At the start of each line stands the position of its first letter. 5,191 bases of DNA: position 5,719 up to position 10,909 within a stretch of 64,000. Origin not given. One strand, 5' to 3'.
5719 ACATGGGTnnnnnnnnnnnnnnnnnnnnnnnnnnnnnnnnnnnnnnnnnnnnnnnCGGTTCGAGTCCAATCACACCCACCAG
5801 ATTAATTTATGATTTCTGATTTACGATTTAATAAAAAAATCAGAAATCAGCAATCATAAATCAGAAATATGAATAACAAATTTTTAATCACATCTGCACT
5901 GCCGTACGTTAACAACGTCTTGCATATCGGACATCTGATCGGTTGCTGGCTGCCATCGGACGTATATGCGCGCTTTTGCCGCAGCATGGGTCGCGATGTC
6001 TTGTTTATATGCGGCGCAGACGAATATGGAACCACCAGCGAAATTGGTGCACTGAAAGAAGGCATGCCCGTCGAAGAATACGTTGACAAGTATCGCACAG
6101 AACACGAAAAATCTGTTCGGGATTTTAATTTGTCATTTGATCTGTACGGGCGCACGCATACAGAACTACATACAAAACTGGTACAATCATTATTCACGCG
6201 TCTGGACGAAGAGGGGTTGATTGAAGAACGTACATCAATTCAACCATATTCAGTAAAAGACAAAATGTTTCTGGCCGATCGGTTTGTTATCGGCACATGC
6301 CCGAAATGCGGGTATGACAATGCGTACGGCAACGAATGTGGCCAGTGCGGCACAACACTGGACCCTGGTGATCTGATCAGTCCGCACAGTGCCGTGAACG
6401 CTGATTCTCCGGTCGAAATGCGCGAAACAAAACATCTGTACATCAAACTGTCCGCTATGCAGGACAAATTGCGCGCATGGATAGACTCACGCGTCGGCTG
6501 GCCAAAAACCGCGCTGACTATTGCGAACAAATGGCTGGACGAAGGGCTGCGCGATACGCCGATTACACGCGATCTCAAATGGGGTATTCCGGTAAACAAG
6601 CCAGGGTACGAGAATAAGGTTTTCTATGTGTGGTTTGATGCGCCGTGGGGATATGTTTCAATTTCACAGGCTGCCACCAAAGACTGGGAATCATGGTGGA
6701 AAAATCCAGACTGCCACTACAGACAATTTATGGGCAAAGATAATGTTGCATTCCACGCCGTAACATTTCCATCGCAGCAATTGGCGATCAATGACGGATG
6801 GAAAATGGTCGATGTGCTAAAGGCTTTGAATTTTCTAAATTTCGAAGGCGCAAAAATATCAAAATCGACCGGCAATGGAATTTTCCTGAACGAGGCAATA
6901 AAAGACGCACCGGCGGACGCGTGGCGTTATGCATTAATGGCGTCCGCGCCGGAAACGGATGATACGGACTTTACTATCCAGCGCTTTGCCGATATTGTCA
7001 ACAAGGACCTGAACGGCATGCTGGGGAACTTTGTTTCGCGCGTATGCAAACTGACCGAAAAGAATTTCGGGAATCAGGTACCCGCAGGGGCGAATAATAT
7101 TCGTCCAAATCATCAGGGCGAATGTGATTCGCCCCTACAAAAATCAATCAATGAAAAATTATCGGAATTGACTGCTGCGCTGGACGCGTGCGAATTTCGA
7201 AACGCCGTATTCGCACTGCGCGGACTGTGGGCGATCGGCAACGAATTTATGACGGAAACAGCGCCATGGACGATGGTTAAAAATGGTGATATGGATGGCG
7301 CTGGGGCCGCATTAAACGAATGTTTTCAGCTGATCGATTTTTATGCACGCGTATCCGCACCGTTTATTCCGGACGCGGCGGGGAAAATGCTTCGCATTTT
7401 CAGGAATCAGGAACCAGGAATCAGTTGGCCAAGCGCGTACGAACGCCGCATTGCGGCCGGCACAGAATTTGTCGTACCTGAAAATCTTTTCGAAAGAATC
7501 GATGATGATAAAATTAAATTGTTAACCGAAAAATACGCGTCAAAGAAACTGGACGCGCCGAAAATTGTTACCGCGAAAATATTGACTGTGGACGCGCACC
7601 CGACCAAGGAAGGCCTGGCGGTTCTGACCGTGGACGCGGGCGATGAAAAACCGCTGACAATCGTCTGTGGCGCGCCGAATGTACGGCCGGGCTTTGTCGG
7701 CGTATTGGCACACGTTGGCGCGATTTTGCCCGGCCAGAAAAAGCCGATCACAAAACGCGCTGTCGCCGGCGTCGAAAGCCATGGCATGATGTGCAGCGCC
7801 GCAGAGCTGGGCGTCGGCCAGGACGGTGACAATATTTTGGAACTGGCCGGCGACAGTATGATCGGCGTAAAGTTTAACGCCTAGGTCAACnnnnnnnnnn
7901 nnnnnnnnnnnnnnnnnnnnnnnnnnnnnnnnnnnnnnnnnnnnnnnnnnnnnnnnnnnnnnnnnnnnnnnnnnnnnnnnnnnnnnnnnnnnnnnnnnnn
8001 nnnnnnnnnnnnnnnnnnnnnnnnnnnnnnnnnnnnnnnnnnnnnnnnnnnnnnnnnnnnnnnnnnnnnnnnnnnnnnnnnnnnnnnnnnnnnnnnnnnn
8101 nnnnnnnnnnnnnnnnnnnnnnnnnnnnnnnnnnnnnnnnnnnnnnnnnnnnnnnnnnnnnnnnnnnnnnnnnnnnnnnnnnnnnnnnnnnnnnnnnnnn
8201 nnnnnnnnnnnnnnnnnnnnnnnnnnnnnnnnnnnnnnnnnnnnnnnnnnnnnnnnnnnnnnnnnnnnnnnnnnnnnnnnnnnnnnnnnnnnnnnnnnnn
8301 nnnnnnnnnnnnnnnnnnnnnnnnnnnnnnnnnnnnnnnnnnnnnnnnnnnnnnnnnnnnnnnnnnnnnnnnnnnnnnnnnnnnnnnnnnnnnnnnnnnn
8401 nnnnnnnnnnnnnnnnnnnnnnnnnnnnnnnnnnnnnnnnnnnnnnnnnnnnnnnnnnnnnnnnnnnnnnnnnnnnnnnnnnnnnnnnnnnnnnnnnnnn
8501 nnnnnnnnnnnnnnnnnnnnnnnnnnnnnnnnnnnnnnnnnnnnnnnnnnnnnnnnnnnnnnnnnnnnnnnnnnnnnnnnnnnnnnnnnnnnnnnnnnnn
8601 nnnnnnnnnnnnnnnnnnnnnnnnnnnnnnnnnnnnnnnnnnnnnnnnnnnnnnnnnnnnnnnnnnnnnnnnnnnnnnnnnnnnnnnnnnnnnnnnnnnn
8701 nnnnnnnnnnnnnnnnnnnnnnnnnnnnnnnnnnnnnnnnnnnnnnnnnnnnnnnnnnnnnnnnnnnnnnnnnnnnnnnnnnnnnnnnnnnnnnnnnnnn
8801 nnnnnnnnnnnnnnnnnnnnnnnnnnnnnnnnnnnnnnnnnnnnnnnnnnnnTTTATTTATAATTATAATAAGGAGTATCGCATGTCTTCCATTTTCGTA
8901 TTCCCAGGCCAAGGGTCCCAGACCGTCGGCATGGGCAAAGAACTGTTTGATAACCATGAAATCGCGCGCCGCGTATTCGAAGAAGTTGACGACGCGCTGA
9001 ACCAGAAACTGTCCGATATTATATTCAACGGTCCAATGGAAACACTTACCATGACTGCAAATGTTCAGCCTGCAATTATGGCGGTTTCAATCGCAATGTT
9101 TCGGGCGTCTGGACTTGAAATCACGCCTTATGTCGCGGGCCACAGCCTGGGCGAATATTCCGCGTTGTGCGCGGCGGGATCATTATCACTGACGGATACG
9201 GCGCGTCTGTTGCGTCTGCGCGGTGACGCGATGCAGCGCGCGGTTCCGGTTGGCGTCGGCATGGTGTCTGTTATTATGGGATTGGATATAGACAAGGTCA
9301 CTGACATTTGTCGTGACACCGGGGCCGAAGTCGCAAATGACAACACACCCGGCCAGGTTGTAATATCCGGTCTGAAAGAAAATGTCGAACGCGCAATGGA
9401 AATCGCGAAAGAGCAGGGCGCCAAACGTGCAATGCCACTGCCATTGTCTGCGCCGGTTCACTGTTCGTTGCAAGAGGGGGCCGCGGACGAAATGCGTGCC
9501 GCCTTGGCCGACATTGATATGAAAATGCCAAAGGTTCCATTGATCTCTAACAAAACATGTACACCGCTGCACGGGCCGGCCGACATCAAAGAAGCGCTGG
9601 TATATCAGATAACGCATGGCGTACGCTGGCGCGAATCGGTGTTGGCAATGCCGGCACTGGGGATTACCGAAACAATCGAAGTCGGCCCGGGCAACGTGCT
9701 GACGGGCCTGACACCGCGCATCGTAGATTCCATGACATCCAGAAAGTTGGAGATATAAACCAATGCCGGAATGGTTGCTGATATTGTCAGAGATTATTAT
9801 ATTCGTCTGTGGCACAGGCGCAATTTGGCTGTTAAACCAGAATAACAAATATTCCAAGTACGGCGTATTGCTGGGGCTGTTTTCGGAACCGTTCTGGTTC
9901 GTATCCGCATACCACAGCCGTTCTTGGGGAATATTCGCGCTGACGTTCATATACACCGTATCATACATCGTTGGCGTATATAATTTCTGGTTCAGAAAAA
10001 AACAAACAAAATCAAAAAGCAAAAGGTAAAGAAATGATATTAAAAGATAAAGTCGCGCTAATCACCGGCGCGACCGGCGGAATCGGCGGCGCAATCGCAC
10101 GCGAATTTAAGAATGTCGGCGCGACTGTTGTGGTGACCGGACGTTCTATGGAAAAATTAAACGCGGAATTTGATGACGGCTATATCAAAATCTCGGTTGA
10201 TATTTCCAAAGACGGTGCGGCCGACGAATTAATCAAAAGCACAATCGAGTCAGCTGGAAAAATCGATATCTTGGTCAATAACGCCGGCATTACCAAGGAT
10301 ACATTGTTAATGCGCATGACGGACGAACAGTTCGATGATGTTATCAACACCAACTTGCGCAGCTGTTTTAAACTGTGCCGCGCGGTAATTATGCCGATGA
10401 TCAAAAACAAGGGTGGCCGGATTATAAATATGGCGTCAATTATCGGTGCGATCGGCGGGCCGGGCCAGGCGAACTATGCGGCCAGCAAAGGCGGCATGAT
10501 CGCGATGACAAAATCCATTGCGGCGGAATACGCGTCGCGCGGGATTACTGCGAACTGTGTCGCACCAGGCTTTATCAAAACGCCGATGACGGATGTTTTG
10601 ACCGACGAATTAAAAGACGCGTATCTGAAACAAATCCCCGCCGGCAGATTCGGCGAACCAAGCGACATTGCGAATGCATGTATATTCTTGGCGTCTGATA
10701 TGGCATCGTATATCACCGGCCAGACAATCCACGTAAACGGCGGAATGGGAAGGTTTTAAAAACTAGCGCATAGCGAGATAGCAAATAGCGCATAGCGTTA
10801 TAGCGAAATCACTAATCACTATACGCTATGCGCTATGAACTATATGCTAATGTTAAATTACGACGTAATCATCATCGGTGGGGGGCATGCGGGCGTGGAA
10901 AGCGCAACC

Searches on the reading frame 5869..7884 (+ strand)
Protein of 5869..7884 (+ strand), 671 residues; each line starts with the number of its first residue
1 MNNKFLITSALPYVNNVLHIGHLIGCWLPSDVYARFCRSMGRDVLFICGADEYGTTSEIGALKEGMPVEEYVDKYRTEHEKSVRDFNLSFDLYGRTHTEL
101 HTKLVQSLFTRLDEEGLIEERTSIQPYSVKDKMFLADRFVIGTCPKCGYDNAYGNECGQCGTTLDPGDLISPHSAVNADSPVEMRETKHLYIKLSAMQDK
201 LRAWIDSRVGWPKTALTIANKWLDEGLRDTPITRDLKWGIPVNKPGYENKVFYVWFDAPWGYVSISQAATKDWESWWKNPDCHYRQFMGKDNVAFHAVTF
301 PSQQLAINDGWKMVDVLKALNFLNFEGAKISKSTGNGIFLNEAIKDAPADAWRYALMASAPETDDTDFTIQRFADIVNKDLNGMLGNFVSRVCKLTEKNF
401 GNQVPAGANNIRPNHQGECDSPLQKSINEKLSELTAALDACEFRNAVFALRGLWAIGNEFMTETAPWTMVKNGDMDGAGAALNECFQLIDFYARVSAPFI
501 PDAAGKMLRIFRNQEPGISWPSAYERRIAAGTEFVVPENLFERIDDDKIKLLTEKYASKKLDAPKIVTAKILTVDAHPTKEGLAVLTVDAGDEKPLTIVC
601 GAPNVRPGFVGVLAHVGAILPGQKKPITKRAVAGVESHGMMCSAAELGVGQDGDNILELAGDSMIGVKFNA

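Call 8: find_related_loci(query=window:5869-7884:+, collection=genome_contigs, flank=3000)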
Query window:5869-7884:+ (671 aa) in genome_contigs; peptide patterns used: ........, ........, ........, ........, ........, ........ (x = any residue, [..] = any of these).
600 stretches matched a pattern (row limit reached: there are more); 570 encode a relative of the query (tblastn E <= 1e-3); the best 80 are kept; 80 distinct loci.
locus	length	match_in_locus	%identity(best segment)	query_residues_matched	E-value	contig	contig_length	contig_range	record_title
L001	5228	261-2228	70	1-669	0e+0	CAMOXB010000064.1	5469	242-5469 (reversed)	MAG: uncultured proteobacterium isolate SRR873609_bin.15_metaWRAP_v1.3_MAG genome assembly, contig: ERZ1756109_2498359,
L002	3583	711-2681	70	1-669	0e+0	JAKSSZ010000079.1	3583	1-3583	MAG: Alphaproteobacteria bacterium isolate Horse_feces294 MAG294_79, whole genome shotgun sequence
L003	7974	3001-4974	64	3-669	0e+0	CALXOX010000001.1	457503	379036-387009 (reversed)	MAG: uncultured Alphaproteobacteria bacterium isolate BRZ_MD__bin1 genome assembly, contig: BRZ_MD__NODE_4_length_457503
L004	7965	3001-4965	63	1-666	0e+0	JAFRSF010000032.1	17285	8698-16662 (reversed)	MAG: Alphaproteobacteria bacterium isolate RGIG2753 Goat_Omasum-5__c654496, whole genome shotgun sequence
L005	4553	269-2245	63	1-669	0e+0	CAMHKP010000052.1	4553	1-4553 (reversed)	MAG: uncultured Alphaproteobacteria bacterium isolate SRR11784293_bin.8_metaWRAP_v1.3_MAG genome assembly, contig: ERZ12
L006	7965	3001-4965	62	1-666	0e+0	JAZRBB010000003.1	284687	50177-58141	MAG: Candidatus Enterousia sp. isolate T1900045132_TC20190126.MAGScoT_cleanbin_000016 SGB_4885_k141_2185422, whole genom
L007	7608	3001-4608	66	1-545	0e+0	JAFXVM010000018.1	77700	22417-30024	MAG: Alphaproteobacteria bacterium isolate RGIG6783 Sheep_Rumen-3__c1643211, whole genome shotgun sequence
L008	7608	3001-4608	66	1-545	0e+0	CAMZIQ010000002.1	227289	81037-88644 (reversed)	MAG TPA_asm: uncultured proteobacterium isolate SRR10912534_bin.71_metaWRAP_v1.3_MAG genome assembly, contig: ERZ1421001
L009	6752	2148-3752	66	5-548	0e+0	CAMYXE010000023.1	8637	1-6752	MAG TPA_asm: uncultured proteobacterium isolate SRR10912533_bin.58_metaWRAP_v1.3_MAG genome assembly, contig: ERZ1421001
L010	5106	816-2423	66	1-545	0e+0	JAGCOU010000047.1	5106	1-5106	MAG: Alphaproteobacteria bacterium isolate RGIG9986 Yak_Reticulum-3__c1009783, whole genome shotgun sequence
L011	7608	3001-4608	66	1-545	0e+0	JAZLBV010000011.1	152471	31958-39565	MAG: Candidatus Enterousia sp. isolate T1900045056_TC20190049.MAGScoT_cleanbin_000022 SGB_4557_k141_2478209, whole genom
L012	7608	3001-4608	65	1-545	0e+0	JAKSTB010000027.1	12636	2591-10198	MAG: Alphaproteobacteria bacterium isolate Horse_feces296 MAG296_27, whole genome shotgun sequence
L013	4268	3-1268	68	235-669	0e+0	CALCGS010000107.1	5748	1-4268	MAG TPA_asm: uncultured Alphaproteobacteria bacterium isolate SRR6425747_bin.65_CONCOCT_v1.1_MAG genome assembly, contig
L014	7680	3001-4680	48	3-558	1e-178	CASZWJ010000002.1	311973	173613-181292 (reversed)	MAG: uncultured Alphaproteobacteria bacterium isolate extra-SRR5580761.40_1677796859 genome assembly, contig: NODE_9_len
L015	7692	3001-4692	48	3-560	3e-178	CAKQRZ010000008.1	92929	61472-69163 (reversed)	MAG: uncultured Alphaproteobacteria bacterium isolate REFINED_METABAT215_TOP10_CONTIGS_1500_ASSEMBLY_K77_MERGED__Hadza_M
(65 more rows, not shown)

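Call 40: search_protein_families(library=pfam, proteins=[window:5869-7884:+])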
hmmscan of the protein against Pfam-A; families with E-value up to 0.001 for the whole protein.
window:5869-7884:+ (671 aa): 5 families
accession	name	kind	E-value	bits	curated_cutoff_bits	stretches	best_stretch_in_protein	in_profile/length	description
PF09334.17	tRNA-synt_1g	-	1.3e-138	462.5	20.1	1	5-392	1-390/391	tRNA synthetases class I (M)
PF19303.5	Anticodon_3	-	2.7e-33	115.4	23.5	1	415-559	6-150/152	Anticodon binding domain of methionyl tRNA ligase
PF01588.26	tRNA_bind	-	3.1e-17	62.9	27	1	566-666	1-94/96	Putative tRNA binding domain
PF00133.28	tRNA-synt_1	-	1e-15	57.9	22.7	1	3-242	23-243/414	tRNA synthetases class I (I, L, M and V)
PF01406.26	tRNA-synt_1e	-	0.00088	19.2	27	0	312-358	236-282/301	tRNA synthetases class I (C) catalytic domain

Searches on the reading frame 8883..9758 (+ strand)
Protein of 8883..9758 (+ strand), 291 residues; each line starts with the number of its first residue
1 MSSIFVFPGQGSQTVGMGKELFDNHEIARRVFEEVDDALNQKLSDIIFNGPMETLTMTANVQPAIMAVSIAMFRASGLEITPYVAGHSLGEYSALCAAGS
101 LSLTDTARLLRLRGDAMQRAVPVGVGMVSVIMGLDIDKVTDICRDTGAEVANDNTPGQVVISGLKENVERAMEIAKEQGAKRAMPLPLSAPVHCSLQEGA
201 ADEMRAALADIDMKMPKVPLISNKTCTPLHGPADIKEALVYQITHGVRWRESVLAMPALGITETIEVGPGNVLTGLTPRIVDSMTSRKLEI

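Call 54: search_protein_families(library=pfam, proteins=[window:8883-9758:+])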
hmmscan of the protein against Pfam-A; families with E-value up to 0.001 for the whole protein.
window:8883-9758:+ (291 aa): 1 family
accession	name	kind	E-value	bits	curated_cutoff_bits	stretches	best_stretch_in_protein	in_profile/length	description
PF00698.26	Acyl_transf_1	-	4.5e-38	131.9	32.7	1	4-274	1-272/319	Acyl transferase domain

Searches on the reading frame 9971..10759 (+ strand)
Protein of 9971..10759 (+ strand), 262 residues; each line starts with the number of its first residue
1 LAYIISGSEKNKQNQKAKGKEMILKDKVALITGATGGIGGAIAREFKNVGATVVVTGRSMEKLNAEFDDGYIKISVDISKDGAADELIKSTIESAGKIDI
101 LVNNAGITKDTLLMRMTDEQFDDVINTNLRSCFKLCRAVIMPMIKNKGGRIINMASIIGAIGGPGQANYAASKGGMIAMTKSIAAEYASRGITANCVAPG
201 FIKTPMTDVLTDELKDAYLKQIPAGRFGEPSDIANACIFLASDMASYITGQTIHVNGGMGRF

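Call 54: search_protein_families(library=pfam, proteins=[window:9971-10759:+])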
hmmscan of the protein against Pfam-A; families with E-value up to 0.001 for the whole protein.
window:9971-10759:+ (262 aa): 4 families
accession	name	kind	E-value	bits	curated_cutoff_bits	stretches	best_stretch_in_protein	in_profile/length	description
PF13561.12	adh_short_C2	-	5.6e-66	222.9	27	1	33-259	1-235/236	Enoyl-(Acyl carrier protein) reductase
PF00106.31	adh_short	-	4.9e-54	183.2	26.6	1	27-212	1-192/195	short chain dehydrogenase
PF08659.16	KR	-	2.1e-16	60.8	22.6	1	29-198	3-174/180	KR domain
PF01370.27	Epimerase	-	6.2e-06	26.2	20.9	1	29-193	1-166/240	NAD dependent epimerase/dehydratase family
